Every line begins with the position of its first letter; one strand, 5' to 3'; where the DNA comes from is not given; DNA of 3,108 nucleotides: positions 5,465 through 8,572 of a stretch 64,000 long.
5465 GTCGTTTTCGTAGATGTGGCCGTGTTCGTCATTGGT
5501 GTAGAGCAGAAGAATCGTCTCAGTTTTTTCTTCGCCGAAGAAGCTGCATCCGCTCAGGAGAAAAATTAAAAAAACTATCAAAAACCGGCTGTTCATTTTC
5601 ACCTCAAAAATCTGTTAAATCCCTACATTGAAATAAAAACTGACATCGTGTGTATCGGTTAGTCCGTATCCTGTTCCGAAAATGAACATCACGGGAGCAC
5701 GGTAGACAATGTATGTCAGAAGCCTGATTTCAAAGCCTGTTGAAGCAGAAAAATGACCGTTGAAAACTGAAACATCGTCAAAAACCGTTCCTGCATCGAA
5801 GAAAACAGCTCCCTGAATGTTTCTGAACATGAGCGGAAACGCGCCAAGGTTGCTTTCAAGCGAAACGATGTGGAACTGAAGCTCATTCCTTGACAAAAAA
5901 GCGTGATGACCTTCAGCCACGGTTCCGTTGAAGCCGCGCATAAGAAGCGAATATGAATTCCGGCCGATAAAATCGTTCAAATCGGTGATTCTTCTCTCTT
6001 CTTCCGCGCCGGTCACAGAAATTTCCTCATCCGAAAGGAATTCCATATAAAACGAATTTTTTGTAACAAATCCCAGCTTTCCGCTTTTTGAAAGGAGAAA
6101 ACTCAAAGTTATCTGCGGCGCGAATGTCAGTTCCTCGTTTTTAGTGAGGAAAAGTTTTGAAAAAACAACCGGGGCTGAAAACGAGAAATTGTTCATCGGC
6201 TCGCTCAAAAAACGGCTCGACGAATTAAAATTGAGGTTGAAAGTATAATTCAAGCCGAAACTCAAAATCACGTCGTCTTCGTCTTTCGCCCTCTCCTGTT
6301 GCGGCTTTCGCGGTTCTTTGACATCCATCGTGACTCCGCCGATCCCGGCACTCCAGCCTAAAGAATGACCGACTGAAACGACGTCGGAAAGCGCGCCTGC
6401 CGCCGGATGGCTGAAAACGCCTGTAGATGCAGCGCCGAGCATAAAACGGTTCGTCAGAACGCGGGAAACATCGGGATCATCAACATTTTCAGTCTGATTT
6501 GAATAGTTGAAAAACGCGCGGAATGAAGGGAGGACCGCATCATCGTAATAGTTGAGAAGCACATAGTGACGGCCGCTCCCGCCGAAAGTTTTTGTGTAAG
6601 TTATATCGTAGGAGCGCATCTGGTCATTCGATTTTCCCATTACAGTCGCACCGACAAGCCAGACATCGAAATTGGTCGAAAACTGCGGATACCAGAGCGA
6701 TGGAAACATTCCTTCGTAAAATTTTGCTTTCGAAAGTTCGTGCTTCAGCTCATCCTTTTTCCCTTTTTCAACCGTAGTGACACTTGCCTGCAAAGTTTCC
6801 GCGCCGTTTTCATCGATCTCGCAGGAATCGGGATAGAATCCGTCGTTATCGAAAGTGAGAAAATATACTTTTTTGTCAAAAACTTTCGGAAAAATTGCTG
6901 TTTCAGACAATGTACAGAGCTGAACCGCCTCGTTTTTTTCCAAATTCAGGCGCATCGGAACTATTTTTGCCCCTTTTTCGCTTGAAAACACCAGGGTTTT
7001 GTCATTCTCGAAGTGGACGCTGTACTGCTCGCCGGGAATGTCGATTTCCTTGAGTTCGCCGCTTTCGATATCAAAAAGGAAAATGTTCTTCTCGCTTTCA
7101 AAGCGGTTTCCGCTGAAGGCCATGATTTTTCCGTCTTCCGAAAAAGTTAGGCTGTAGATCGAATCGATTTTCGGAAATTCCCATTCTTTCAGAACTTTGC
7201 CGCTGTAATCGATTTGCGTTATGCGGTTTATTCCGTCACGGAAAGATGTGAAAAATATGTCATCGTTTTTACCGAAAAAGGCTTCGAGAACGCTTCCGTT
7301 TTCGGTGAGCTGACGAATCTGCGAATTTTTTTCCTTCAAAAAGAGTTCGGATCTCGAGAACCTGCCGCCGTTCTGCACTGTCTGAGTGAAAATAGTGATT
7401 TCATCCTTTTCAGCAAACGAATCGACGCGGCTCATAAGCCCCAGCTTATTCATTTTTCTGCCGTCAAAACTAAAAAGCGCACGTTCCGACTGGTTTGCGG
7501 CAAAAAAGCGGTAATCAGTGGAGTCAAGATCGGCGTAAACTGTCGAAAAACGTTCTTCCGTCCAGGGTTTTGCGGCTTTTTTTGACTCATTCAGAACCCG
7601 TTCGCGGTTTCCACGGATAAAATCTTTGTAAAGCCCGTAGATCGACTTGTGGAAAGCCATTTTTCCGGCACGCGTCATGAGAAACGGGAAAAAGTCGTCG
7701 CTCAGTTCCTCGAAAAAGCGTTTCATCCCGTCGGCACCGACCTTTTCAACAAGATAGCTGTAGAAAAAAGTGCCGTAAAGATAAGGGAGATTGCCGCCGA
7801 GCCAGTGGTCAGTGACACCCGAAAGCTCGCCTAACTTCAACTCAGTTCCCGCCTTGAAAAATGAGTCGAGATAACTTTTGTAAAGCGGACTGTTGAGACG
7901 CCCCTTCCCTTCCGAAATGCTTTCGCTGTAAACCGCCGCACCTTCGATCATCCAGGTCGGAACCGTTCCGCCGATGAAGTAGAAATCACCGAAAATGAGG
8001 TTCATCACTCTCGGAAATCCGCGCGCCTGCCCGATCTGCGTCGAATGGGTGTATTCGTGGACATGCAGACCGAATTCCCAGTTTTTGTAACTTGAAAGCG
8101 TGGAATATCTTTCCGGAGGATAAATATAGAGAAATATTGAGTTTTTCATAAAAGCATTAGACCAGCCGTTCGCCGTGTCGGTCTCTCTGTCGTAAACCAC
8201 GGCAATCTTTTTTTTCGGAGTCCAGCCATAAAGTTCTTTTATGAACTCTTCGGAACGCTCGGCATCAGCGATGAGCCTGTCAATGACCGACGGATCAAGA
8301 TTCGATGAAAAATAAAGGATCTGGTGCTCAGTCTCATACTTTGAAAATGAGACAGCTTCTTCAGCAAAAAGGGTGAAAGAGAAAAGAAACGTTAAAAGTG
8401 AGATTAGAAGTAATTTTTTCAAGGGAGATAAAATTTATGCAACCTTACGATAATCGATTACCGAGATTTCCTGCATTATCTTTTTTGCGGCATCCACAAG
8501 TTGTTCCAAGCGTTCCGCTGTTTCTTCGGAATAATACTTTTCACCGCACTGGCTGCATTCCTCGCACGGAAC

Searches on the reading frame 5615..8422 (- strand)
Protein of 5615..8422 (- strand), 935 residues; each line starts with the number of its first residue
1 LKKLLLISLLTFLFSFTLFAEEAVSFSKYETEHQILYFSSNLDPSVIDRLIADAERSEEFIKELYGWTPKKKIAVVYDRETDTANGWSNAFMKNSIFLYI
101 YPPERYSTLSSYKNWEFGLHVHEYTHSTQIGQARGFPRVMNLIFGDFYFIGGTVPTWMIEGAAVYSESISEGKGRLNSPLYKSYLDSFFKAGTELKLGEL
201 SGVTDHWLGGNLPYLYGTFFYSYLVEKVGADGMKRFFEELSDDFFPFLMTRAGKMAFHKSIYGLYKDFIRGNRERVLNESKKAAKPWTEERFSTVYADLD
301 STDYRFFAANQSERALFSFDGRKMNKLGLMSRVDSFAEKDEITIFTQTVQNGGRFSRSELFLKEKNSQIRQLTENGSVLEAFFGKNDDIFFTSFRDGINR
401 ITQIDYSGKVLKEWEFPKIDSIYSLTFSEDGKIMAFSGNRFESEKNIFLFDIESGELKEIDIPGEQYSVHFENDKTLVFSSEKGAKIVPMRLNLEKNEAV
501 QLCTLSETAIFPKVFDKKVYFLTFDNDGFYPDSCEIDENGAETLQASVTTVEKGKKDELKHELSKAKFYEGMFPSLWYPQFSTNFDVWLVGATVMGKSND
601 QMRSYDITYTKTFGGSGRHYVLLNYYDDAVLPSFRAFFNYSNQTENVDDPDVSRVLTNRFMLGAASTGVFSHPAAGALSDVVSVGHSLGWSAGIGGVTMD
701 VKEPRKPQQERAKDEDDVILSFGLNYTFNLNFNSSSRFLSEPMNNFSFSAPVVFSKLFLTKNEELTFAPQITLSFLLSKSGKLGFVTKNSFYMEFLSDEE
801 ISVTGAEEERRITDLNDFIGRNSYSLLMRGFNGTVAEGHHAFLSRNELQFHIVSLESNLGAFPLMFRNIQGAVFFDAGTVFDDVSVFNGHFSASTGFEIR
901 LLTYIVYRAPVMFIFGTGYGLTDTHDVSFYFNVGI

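Call 68: search_protein_families(library=pfam, proteins=[window:5615-8422:-], max_evalue=0.00001)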
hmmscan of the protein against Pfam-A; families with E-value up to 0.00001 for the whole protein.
window:5615-8422:- (935 aa): 0 families

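Call 71: search_protein_families(library=pfam, proteins=[window:5615-8422:-], max_evalue=0.01)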
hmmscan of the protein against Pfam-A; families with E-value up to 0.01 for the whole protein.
window:5615-8422:- (935 aa): 1 family
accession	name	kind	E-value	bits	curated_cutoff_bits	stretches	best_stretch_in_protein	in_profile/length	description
PF22173.2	APH-like_N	-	0.0014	18.4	27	0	302-420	85-204/273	Acylamino-acid-releasing enzyme-like, N-terminal domain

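Call 85: search_protein_families(library=padloc, proteins=[window:5615-8422:-], max_evalue=0.00001)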
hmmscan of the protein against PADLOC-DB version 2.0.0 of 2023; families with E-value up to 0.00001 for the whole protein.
window:5615-8422:- (935 aa): 0 families
